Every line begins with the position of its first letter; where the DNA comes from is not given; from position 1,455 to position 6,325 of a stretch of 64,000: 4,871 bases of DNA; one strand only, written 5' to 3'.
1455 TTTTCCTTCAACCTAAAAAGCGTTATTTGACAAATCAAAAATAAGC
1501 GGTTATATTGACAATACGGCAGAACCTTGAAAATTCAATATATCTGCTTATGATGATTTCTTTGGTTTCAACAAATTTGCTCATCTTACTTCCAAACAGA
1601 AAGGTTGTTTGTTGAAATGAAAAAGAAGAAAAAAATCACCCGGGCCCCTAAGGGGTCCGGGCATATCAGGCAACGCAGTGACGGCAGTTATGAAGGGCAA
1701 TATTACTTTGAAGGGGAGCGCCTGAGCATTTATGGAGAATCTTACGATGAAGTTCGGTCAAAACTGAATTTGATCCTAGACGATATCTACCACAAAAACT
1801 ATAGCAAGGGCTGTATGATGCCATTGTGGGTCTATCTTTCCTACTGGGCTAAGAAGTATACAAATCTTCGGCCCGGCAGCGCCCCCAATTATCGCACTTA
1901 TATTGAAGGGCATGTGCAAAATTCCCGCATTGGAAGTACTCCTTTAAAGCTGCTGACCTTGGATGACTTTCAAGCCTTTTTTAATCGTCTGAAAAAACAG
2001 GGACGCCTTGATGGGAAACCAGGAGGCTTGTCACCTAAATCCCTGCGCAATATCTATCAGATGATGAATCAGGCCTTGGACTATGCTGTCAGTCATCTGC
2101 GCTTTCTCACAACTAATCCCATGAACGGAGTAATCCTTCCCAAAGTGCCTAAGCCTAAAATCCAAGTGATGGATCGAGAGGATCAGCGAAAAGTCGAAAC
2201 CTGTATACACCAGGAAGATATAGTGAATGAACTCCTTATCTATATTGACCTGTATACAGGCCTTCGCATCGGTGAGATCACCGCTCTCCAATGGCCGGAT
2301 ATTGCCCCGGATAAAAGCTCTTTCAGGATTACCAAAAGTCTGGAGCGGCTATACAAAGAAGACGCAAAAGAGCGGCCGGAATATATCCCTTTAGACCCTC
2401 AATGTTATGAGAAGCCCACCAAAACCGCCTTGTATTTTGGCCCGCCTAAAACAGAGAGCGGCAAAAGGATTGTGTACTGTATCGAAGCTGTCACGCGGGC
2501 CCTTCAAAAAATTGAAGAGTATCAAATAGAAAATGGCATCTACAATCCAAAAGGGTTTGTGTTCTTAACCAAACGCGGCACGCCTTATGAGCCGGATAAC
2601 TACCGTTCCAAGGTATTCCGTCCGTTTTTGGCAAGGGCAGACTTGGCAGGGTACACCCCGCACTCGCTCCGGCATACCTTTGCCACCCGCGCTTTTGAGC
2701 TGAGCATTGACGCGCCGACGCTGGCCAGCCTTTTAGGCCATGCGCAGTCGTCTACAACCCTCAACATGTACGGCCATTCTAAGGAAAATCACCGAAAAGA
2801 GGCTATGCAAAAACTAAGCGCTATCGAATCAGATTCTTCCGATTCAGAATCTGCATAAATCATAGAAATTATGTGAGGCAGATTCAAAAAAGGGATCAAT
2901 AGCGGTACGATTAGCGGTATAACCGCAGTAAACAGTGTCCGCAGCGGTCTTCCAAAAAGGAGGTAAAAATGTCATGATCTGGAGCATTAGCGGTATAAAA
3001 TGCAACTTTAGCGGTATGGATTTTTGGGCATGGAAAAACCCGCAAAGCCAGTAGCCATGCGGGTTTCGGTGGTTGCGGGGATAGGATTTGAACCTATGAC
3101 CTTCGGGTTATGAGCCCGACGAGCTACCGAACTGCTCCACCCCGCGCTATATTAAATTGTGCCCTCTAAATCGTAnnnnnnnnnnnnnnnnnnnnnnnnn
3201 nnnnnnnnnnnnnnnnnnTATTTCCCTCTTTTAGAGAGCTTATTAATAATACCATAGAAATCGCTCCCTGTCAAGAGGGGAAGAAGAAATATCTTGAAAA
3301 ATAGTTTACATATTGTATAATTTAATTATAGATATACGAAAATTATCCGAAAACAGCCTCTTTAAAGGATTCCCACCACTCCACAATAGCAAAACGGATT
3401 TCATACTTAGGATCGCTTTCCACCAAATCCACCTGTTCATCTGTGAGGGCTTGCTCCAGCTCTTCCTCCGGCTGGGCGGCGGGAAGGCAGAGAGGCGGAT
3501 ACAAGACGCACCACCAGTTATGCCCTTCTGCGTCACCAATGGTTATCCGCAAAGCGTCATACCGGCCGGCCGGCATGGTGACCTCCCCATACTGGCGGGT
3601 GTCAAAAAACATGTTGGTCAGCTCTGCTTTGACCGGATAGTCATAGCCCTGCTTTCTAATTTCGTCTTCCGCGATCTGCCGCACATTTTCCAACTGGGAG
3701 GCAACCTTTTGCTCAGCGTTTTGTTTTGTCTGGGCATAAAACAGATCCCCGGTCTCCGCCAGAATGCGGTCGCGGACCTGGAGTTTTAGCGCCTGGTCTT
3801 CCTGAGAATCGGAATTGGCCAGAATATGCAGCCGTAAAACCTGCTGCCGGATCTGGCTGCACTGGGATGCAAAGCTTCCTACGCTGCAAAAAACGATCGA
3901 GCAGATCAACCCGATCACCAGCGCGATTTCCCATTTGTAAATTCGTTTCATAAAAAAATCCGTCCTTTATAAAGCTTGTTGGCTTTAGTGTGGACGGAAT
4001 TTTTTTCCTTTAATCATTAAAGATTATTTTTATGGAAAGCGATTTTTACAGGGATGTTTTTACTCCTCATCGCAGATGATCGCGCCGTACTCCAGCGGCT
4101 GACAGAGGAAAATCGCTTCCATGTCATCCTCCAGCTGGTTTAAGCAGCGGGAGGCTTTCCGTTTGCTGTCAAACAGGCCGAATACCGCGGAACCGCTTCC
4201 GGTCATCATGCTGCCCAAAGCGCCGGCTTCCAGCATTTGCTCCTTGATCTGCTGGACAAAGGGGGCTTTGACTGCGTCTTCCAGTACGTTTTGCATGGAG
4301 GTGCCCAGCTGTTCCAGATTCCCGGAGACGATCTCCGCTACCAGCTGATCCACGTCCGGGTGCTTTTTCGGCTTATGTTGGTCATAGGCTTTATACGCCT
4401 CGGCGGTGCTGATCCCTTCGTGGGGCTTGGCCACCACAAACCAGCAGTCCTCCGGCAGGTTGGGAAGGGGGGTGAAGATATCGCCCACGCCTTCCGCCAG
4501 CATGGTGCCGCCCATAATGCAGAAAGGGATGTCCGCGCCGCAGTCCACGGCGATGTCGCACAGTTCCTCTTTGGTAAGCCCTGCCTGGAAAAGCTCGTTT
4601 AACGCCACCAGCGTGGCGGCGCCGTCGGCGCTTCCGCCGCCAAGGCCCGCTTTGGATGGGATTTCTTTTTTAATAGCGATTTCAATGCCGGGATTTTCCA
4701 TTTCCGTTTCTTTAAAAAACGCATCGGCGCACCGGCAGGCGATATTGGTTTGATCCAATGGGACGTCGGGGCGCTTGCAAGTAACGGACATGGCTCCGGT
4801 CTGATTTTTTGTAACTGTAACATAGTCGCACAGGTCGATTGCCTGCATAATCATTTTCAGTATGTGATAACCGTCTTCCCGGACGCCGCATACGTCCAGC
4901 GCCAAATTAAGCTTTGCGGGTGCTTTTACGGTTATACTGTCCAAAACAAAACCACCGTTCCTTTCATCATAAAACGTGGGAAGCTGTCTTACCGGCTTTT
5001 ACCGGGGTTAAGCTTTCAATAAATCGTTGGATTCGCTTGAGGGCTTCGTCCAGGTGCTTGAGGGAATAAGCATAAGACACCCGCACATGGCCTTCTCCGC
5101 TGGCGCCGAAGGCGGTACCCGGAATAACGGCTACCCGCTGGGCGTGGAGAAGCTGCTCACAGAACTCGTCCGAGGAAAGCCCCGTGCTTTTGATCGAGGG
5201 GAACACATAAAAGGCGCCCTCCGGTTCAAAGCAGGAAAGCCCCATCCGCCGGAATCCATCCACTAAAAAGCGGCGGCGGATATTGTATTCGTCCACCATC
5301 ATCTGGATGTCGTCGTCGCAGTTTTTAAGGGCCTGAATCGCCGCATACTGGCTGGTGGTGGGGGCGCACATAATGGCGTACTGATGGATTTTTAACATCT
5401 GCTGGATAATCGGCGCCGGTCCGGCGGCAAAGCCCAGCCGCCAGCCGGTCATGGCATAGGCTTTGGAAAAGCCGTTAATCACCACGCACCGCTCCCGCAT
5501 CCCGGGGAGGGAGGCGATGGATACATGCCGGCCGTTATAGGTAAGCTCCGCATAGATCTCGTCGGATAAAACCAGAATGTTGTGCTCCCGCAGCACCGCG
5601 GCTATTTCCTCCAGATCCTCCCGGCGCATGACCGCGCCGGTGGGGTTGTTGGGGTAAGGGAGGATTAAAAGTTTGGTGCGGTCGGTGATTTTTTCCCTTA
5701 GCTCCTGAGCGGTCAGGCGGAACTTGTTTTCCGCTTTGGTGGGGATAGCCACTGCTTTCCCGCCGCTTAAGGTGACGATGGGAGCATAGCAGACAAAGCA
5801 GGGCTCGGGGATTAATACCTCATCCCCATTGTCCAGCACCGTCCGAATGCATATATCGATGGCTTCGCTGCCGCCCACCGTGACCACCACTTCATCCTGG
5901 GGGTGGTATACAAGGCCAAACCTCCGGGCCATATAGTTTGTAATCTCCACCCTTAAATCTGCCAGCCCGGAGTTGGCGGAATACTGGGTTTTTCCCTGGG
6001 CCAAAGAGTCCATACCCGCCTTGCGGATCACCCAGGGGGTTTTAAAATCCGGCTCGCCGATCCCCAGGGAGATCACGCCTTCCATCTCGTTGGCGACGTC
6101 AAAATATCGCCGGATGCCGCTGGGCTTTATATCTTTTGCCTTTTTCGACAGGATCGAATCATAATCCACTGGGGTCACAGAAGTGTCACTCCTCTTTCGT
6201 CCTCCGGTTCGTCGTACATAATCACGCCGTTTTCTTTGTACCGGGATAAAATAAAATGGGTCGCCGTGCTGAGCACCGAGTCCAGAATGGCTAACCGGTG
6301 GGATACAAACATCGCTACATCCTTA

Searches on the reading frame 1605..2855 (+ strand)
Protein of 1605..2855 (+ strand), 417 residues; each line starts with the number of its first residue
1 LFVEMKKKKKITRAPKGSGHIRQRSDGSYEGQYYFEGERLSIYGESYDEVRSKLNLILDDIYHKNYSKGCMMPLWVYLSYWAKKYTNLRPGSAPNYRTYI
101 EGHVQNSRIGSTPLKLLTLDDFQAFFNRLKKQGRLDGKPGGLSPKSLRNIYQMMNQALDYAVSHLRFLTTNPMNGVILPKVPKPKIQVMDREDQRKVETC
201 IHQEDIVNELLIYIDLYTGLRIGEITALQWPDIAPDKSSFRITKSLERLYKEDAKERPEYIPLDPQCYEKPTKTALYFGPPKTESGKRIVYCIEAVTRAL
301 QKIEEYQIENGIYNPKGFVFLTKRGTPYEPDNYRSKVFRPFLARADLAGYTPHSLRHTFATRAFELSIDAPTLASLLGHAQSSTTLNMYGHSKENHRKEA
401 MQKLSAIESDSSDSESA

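Call 50: search_protein_families(library=pfam, proteins=[window:1605-2855:+], max_evalue=0.0001)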
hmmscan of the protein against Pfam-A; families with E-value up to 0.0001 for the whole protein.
window:1605-2855:+ (417 aa): 1 family
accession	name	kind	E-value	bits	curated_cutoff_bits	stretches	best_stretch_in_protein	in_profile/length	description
PF00589.27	Phage_integrase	-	8.2e-20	71.7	27.1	1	203-395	19-171/172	Phage integrase family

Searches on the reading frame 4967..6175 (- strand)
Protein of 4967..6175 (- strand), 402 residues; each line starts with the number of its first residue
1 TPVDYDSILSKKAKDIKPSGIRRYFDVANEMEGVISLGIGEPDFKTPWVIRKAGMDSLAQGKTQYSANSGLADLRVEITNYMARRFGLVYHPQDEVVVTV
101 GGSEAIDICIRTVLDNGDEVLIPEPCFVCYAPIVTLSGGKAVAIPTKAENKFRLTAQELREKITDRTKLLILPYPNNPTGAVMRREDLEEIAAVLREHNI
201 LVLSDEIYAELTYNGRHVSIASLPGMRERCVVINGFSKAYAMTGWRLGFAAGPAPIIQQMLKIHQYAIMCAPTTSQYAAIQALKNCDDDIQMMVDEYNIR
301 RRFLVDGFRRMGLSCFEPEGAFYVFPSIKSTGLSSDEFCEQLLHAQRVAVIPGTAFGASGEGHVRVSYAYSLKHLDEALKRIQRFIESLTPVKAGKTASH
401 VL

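Call 43: search_protein_families(library=pfam, proteins=[window:4967-6175:-], max_evalue=0.0001)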
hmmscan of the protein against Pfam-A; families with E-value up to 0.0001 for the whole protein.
window:4967-6175:- (402 aa): 5 families
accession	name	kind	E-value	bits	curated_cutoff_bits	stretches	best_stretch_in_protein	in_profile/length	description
PF00155.27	Aminotran_1_2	-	1.2e-76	258.7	19.7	1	33-382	2-361/361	Aminotransferase class I and II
PF00266.25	Aminotran_5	-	2.4e-08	33.8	21.5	1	93-205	61-175/371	Aminotransferase class-V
PF01041.23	DegT_DnrJ_EryC1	-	1.4e-07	31.5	19.8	1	90-218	36-159/360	DegT/DnrJ/EryC1/StrS aminotransferase family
PF01053.26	Cys_Met_Meta_PP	-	5.8e-07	28.8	27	1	95-208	69-176/381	Cys/Met metabolism PLP-dependent enzyme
PF01212.27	Beta_elim_lyase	-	4.1e-05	23.5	27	1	93-205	47-168/288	Beta-eliminating lyase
